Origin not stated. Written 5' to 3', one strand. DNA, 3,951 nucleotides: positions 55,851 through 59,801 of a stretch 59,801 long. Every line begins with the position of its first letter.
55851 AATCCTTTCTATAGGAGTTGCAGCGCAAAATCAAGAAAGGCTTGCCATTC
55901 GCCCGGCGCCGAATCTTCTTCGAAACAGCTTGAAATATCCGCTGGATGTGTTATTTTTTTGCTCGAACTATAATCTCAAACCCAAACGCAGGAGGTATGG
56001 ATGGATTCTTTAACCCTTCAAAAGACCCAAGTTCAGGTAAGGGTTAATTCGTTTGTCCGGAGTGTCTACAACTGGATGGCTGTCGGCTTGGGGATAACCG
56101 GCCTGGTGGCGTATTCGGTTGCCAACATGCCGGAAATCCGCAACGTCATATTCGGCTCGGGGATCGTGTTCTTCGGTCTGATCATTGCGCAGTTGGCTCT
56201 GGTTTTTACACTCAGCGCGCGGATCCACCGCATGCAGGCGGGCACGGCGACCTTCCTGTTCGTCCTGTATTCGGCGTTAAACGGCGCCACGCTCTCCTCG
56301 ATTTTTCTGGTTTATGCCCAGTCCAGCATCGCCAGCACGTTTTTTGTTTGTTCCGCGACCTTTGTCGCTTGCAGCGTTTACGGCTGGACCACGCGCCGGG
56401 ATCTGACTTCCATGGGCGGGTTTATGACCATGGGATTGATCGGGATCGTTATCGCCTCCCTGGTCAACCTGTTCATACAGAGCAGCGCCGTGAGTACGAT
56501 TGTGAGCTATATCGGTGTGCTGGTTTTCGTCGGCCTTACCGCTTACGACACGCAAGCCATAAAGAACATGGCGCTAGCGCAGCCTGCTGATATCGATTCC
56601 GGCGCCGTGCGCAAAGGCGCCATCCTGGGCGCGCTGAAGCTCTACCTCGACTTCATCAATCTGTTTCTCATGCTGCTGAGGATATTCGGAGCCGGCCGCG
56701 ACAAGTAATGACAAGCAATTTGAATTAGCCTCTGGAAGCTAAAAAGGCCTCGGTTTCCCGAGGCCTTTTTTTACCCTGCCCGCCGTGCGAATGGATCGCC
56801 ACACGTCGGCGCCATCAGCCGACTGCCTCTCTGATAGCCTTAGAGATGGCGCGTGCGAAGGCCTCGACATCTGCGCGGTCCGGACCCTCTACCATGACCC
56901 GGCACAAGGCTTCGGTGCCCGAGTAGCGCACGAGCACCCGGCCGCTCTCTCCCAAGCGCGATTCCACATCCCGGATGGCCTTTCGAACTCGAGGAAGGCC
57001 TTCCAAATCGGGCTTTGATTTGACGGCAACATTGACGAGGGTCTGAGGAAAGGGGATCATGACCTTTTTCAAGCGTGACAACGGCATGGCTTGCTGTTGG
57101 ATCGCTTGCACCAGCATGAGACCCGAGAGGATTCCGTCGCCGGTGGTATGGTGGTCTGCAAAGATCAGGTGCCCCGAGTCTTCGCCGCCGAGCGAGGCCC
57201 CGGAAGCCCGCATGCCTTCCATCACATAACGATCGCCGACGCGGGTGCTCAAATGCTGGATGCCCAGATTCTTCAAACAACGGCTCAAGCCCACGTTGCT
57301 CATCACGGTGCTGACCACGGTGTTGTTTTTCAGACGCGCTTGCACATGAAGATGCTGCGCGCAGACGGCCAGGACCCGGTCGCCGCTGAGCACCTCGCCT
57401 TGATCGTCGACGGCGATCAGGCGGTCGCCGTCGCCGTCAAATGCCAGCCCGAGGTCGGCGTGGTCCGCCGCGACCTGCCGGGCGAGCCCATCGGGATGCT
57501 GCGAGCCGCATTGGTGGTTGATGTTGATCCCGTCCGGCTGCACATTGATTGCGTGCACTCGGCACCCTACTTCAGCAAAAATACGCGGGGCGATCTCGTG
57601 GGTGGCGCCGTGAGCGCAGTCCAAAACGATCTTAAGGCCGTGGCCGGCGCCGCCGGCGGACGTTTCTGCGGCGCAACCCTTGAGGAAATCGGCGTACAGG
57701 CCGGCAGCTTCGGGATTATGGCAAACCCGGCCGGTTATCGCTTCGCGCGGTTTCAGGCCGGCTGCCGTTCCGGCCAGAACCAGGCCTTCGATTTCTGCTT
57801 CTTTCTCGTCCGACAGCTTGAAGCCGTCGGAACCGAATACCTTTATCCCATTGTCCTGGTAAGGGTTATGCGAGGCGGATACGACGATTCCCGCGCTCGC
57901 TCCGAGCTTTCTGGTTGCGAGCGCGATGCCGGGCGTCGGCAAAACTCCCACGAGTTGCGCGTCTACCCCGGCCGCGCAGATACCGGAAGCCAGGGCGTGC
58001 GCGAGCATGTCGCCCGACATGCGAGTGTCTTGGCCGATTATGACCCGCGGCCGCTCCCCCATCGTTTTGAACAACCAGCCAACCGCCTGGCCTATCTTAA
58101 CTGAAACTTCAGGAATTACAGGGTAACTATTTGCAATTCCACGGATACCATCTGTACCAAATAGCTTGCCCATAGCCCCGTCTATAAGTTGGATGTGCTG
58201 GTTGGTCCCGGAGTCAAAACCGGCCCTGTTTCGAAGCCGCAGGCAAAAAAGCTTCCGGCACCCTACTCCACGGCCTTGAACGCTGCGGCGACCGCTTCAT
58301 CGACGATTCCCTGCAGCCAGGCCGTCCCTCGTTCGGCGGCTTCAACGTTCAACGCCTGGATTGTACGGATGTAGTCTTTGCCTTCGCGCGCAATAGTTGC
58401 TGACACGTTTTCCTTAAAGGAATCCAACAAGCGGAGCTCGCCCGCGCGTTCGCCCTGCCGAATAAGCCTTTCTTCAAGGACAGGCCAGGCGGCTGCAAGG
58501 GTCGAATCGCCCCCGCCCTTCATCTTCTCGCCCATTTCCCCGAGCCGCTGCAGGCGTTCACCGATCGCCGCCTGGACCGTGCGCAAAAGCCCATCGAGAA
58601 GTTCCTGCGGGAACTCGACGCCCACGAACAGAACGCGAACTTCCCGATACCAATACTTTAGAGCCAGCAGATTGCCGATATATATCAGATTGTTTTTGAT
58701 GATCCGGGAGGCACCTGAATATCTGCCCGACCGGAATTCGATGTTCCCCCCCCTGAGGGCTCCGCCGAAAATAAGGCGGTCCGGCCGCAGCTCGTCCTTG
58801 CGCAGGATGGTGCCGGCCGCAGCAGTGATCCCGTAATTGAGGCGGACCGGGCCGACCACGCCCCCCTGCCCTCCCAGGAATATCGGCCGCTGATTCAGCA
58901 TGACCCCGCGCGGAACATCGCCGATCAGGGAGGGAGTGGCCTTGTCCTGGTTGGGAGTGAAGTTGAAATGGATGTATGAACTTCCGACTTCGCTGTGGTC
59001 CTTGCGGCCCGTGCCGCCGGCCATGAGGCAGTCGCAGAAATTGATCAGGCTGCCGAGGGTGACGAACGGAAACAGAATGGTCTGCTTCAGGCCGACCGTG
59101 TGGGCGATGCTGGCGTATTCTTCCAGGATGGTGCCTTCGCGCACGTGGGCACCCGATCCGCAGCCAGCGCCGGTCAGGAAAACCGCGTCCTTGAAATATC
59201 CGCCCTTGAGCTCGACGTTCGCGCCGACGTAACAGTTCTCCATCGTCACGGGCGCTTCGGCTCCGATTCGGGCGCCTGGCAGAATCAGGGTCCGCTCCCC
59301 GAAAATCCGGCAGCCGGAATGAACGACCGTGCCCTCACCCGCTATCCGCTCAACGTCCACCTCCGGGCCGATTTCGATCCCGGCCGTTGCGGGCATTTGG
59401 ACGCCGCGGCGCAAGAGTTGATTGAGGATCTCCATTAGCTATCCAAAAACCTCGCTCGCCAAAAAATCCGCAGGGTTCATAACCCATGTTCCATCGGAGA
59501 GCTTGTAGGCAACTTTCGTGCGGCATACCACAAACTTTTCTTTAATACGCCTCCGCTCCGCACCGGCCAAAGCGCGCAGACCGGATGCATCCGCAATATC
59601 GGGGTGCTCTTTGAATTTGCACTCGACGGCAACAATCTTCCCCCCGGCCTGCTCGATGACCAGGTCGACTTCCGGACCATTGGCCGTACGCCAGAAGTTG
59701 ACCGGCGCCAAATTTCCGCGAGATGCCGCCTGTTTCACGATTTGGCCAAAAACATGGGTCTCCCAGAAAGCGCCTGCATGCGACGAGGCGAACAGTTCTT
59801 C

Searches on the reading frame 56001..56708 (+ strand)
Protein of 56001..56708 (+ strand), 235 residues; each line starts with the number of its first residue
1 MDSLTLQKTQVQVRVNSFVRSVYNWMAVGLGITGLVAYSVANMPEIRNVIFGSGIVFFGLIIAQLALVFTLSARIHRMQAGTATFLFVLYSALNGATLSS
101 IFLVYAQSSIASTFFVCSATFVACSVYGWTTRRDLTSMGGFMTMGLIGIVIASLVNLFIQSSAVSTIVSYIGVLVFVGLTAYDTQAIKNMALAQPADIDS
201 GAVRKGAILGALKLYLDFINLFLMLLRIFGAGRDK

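Call 67: search_protein_families(library=pfam, proteins=[window:56001-56708:+], max_evalue=0.01)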
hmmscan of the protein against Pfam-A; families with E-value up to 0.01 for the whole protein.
window:56001-56708:+ (235 aa): 1 family
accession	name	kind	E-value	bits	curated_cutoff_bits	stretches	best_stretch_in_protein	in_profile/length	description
PF01027.25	Bax1-I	-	2.1e-62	211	34.1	1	16-229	1-207/207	Inhibitor of apoptosis-promoting Bax1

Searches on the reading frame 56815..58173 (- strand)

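Call 13: search_protein_families(library=pfam, proteins=[window:56815-58173:-], max_evalue=0.001)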
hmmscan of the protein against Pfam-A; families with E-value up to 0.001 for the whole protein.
window:56815-58173:- (452 aa): 4 families
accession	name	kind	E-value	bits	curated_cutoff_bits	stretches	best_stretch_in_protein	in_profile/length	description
PF02878.22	PGM_PMM_I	-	3.2e-42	143.9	22.5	1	3-134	2-133/138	Phosphoglucomutase/phosphomannomutase, alpha/beta/alpha domain I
PF02880.22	PGM_PMM_III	-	4.8e-34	117.4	20.7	1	264-369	2-108/115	Phosphoglucomutase/phosphomannomutase, alpha/beta/alpha domain III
PF00408.26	PGM_PMM_IV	-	8e-18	64.7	23.1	1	379-444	1-66/68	Phosphoglucomutase/phosphomannomutase, C-terminal domain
PF02879.22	PGM_PMM_II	-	4.2e-17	63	29.3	1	175-259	16-103/103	Phosphoglucomutase/phosphomannomutase, alpha/beta/alpha domain II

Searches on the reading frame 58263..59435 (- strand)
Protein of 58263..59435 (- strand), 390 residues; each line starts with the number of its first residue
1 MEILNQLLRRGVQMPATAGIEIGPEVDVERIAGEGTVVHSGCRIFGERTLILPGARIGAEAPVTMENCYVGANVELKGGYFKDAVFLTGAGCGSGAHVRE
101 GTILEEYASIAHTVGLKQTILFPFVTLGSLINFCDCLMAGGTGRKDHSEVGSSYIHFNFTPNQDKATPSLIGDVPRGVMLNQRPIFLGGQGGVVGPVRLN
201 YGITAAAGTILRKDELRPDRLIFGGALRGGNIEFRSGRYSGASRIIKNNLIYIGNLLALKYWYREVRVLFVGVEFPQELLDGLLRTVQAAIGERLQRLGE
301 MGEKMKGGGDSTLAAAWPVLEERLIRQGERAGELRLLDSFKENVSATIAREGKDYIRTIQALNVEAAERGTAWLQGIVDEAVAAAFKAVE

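Call 67: search_protein_families(library=pfam, proteins=[window:58263-59435:-], max_evalue=0.01)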
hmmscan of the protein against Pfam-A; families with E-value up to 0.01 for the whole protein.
window:58263-59435:- (390 aa): 2 families
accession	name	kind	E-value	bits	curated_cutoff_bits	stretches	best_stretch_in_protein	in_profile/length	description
PF00132.30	Hexapep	-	0.00063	19.8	27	0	93-116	11-34/36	Bacterial transferase hexapeptide (six repeats)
PF25084.1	LbH_EIF2B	-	0.0038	17.6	54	1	30-113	22-102/105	EIF2B subunit epsilon LbH domain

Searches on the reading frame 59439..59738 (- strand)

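Call 67: search_protein_families(library=pfam, proteins=[window:59439-59738:-], max_evalue=0.01)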
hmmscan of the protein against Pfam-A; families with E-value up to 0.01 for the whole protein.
window:59439-59738:- (99 aa): 3 families
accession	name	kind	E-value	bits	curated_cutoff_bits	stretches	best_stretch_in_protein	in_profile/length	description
PF13635.12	DUF4143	-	5e-08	33.3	28.1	1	5-42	123-159/160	Domain of unknown function (DUF4143)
PF22558.3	REase-ARP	-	0.0025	17.9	27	1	17-53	117-152/270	Restriction Endonuclease associating with ARP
PF03008.20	DUF234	-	0.009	16.8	22.5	0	14-44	62-91/100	Archaea bacterial proteins of unknown function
